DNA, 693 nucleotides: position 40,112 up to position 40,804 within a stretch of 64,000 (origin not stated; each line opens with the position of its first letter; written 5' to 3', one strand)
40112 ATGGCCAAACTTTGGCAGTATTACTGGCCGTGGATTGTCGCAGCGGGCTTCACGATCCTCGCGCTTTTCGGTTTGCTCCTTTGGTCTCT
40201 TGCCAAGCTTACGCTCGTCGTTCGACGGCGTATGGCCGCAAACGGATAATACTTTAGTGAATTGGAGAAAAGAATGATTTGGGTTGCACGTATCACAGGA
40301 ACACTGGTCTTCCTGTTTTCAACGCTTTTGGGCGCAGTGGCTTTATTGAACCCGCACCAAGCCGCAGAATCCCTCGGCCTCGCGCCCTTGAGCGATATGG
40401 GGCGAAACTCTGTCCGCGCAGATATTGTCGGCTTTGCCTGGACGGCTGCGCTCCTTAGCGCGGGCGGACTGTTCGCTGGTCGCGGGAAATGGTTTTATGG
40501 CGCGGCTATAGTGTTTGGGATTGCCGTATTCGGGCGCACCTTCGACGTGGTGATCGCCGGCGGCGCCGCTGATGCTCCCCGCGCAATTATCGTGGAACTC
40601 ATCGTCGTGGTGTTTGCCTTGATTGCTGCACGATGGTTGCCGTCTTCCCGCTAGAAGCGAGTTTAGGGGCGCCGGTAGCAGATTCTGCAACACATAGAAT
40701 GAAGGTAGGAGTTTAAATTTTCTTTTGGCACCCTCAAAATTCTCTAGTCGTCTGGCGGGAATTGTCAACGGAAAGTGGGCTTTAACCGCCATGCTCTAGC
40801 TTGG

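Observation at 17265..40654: The regulon's gene content reads as a pathway for sulfated and/or halogenated long-chain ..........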

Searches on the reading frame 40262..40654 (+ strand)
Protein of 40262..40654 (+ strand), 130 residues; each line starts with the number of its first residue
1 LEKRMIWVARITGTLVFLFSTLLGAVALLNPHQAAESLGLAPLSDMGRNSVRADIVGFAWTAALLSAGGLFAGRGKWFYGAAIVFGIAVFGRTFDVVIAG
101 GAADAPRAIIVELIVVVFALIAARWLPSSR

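Call 4: search_protein_families(library=pfam, proteins=[window:40262-40654:+])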
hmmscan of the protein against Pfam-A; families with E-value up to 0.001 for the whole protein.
window:40262-40654:+ (130 aa): 0 families

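Call 11: search_protein_families(library=ncbifam, proteins=[window:40262-40654:+], max_evalue=0.00001)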
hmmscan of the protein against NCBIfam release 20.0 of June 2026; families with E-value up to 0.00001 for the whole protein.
window:40262-40654:+ (130 aa): 0 families
